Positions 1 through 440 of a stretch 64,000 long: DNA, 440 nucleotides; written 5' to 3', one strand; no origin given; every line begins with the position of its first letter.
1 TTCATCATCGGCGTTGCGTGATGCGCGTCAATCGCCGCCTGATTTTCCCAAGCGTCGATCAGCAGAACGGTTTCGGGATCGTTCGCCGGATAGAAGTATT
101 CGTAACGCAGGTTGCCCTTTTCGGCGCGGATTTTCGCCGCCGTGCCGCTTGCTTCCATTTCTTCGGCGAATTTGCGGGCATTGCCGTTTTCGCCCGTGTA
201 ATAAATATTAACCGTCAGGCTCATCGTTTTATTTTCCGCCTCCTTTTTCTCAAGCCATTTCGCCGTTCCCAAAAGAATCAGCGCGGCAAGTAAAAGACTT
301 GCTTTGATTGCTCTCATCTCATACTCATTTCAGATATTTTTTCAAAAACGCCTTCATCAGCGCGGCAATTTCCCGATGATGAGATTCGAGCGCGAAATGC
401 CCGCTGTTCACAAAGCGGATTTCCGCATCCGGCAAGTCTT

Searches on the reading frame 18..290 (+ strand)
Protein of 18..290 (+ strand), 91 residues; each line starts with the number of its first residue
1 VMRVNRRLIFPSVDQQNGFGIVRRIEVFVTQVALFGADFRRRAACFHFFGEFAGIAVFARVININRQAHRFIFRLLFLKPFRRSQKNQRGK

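Call 48: search_protein_families(library=padloc, alignment_id=A2, max_evalue=0.00001)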
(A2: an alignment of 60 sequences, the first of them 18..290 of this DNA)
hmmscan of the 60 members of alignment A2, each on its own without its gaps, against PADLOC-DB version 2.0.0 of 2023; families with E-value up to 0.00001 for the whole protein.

A. member 1, window:18-290:+ (91 aa): 0 families

B. families by the number of members that match (of 60 scanned): 94 families (the first 25 are shown)
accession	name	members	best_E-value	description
PDLC02061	Cas1_II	1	1.9e-100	-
PDLC01256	Cas9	1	3e-96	"CAS-II-A,CAS-II-B,CAS-II-C; effector__SPE"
PDLC01460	Cas9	1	1.4e-82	"CAS-II-A,CAS-II-B,CAS-II-C; effector__SPE"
PDLC00973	Cas9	1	2.5e-81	CRISPR subtype II RNA-guided endonuclease Cas9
PDLC00926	Cas1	1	1.8e-78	"CRISPR-associated endonuclease Cas1, subtype II/NMENI"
PDLC01333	Cas1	1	4.9e-74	"CAS-I,CAS-II,CAS-III,CAS-IV,CAS-V,CAS-VI; acquisition_1"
PDLC00975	Cas9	1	1.1e-53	Cas9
PDLC01741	Cas1_IIIa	1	1.3e-52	-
PDLC01248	Cas1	1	1.1e-51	"CAS-I,CAS-II,CAS-III,CAS-IV,CAS-V,CAS-VI; acquisition_1"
PDLC01449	Cas1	1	6.9e-45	"CAS-I,CAS-II,CAS-III,CAS-IV,CAS-V,CAS-VI; acquisition_1"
PDLC00928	Cas1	1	9.8e-42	Cas1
PDLC02068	Cas2_II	1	2.8e-41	-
PDLC03802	RTasHel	1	5.1e-36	DRT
PDLC00132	GajB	1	2.5e-35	UrvD helicase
PDLC01608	Cas1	1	5.2e-33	"CAS-I,CAS-II,CAS-III,CAS-IV,CAS-V,CAS-VI; acquisition_1"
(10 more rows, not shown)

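Call 49: search_protein_families(library=pfam, alignment_id=A2, max_evalue=1e-10)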
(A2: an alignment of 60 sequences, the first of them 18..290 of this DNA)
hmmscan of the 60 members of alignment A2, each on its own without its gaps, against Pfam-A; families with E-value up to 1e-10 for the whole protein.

A. member 1, window:18-290:+ (91 aa): 0 families

B. families by the number of members that match (of 60 scanned): 66 families (the first 25 are shown)
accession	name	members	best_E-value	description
PF01613.24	Flavin_Reduct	3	7.4e-17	Flavin reductase like domain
PF00009.33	GTP_EFTU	2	2.3e-55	Elongation factor Tu GTP binding domain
PF03023.19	MurJ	1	2.4e-120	Lipid II flippase MurJ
PF03976.20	PPK2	1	3.2e-106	Polyphosphate kinase 2 (PPK2)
PF00488.27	MutS_V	1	2.7e-84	MutS domain V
PF17941.7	PP_kinase_C_1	1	9.3e-76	Polyphosphate kinase C-terminal domain 1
PF12682.12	Flavodoxin_4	1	9.2e-67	Flavodoxin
PF02773.21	S-AdoMet_synt_C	1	1.2e-63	S-adenosylmethionine synthetase, C-terminal domain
PF13090.12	PP_kinase_C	1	6.7e-61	Polyphosphate kinase C-terminal domain 2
PF00294.29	PfkB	1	6e-54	pfkB family carbohydrate kinase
PF08282.18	Hydrolase_3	1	2.6e-52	haloacid dehalogenase-like hydrolase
PF00580.27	UvrD-helicase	1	1.1e-49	UvrD/REP helicase N-terminal domain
PF02503.22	PP_kinase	1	1.2e-48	Polyphosphate kinase middle domain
PF21018.2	BipA_C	1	1.6e-46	TypA/BipA C-terminal domain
PF05192.23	MutS_III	1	1.2e-44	MutS domain III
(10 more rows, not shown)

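Call 88: search_protein_families(library=padloc, alignment_id=A4, max_evalue=0.00001)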
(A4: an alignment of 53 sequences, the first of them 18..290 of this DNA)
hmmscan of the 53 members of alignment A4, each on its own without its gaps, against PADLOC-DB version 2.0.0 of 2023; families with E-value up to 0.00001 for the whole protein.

A. member 1, window:18-290:+ (91 aa): 0 families

B. families by the number of members that match (of 53 scanned): 12 families
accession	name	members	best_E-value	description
PDLC02373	dCTPase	1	1e-18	-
PDLC03947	RmrA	1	1.3e-10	-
PDLC03952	RmrA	1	2.7e-10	-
PDLC03944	RmrA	1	4.1e-09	-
PDLC03949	RmrA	1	7e-09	-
PDLC03954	RmrA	1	1.3e-07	-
PDLC03955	RmrA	1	3.3e-07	-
PDLC02926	HTH_VI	1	3.5e-07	-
PDLC03951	RmrA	1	1.8e-06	-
PDLC03945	RmrA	1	2.1e-06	-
PDLC00759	Effector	1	4.9e-06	PN-superfamily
PDLC03953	RmrA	1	7.6e-06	-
